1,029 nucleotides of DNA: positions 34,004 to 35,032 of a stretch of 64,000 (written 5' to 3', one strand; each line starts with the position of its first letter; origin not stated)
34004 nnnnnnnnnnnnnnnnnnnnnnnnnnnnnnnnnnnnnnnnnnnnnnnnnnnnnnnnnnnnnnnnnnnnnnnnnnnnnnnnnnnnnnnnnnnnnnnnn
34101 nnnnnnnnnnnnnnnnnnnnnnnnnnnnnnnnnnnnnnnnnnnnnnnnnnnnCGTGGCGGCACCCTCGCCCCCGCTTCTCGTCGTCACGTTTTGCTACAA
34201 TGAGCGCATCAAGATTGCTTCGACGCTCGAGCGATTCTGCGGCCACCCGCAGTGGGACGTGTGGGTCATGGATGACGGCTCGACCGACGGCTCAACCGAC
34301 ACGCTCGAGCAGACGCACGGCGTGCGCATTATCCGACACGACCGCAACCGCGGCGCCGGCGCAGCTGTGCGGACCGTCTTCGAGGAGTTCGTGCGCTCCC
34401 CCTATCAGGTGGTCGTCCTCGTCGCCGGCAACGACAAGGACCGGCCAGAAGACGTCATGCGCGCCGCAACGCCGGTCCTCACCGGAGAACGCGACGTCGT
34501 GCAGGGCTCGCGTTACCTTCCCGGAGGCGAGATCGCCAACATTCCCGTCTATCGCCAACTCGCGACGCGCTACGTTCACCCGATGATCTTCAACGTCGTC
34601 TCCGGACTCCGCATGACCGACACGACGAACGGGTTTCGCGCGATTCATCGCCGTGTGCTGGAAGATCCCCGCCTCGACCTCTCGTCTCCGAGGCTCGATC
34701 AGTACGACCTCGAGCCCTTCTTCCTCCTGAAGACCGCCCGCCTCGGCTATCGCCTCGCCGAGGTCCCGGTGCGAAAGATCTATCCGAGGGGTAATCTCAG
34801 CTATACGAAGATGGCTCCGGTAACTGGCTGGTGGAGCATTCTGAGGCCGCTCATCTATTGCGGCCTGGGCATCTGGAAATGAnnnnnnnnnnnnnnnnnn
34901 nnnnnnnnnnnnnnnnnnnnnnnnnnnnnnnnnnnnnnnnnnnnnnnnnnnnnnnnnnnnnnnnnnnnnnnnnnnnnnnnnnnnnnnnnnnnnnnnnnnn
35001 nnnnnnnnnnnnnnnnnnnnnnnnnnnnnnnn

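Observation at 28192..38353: Self-contained cassette for synthesis and lipid-carrier-mediated transfer of an unusual modified aminosugar (DPM1/ArnC-like GT2 plus YfhO-type GT-C)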

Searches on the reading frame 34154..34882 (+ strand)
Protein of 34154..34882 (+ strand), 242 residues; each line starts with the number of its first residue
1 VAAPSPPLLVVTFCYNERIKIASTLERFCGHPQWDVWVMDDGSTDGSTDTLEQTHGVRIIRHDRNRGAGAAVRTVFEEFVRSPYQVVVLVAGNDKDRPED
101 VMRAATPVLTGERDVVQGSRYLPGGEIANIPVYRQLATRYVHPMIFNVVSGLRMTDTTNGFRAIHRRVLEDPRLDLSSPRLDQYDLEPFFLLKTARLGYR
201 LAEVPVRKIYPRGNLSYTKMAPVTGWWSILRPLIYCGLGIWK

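Call 4: search_protein_families(library=pfam, proteins=[window:34154-34882:+], max_evalue=0.01)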
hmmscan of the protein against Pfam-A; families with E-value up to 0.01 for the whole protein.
window:34154-34882:+ (242 aa): 3 families
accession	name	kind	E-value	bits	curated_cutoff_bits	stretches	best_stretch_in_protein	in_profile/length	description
PF00535.33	Glycos_transf_2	-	8.1e-16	58.8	23.3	1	10-170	2-165/168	Glycosyl transferase family 2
PF13641.12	Glyco_tranf_2_3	-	0.00022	21.7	27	1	6-176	1-176/230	Glycosyltransferase like family 2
PF13704.12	Glyco_tranf_2_4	-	0.0014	19.5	27.5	1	35-72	21-58/98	Glycosyl transferase family 2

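Call 5: search_protein_families(library=ncbifam, proteins=[window:34154-34882:+], max_evalue=0.01)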
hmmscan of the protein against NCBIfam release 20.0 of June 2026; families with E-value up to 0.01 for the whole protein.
window:34154-34882:+ (242 aa): 9 families
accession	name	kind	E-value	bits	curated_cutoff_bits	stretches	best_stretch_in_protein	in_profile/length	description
TIGR04182.1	glyco_TIGR04182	equivalog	3.7e-17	62.6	325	1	13-230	7-211/293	S-layer glycoprotein N-glycosyltransferase AglJ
NF058614.1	PPMAGASynPpgS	equivalog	4.8e-16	58.9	370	1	10-211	4-199/226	polyprenyl-phospho-N-acetylgalactosaminyl synthase PpgS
NF041391.1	DPhHxTase_Halo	equivalog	6.6e-12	44.9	375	1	33-234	24-206/213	dolichyl-phosphate hexose transferase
TIGR03937.1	PgaC_IcaA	equivalog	5e-05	22.4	422.3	1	8-76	47-121/407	poly-beta-1,6-N-acetyl-D-glucosamine synthase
NF041875.1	EPS_EpsD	equivalog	5.7e-05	22.7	370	1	24-152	17-147/325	exopolysaccharide biosynthesis glycosyltransferase EpsD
TIGR03965.1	mycofact_glyco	equivalog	0.00025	20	280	1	35-71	107-145/467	mycofactocin biosynthesis glycosyltransferase MftF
NF007986.1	PRK10714.1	equivalog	0.0005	19.2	529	1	14-170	14-170/316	undecaprenyl-phosphate 4-deoxy-4-formamido-L-arabinose transferase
NF047683.1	TeichurnBiosyTuaG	equivalog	0.00054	19.7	400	1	5-98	5-101/252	teichuronic acid biosynthesis protein TuaG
TIGR04283.1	glyco_like_mftF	equivalog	0.00086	18.9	182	1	13-68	6-62/221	TIGR04283 family arsenosugar biosynthesis glycosyltransferase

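Call 40: search_solved_structures(query=window:34154-34882:+, max_evalue=0.001)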
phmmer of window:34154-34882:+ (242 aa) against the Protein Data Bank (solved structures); distinct sequences matched with E-value up to 0.001: 1.
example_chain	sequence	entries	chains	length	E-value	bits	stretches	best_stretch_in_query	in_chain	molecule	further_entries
5mlz_A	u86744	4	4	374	1.6e-10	44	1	10-174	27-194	Dolichol monophosphate mannose synthase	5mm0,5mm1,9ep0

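Call 101: find_homologous_proteins(query=window:34154-34882:+, max_evalue=1e-20)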
Query window:34154-34882:+ (242 aa): 6109 proteins with E <= 1e-20 among 7825 candidates; the best 120 are listed.
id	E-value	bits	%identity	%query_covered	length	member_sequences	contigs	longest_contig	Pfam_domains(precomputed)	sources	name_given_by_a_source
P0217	3.2e-163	559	100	100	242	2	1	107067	PF00535.33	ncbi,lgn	ncbi:MAG TPA: glycosyltransferase family 2 protein [Candidatus Binatia bacterium]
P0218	5.2e-136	470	84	98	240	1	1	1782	PF00535.33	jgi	jgi:dolichol-phosphate mannosyltransferase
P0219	4.1e-132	457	81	98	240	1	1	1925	PF13641.13,PF00535.33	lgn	-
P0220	4.8e-132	457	81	98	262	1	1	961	PF13641.13,PF00535.33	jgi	jgi:dolichol-phosphate mannosyltransferase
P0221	1.6e-126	439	78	97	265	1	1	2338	PF00535.33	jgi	jgi:dolichol-phosphate mannosyltransferase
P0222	3.1e-124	431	78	100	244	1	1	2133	PF00535.33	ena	-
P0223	2.7e-119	415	72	99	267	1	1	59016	PF00535.33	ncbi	-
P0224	3.5e-116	405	73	97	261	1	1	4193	PF00535.33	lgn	-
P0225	3.0e-115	402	68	100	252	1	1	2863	PF00535.33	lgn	-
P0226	2.2e-108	379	66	100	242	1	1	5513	PF00535.33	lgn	-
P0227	1.1e-106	374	65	100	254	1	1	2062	PF00535.33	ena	-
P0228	1.6e-102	360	65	100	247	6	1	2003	PF00535.33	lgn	-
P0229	1.3e-82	295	57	97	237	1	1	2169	PF00535.33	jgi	-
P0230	3.8e-81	290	54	99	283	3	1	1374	PF00535.33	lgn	-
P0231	3.9e-81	290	54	99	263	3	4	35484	PF00535.33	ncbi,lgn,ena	-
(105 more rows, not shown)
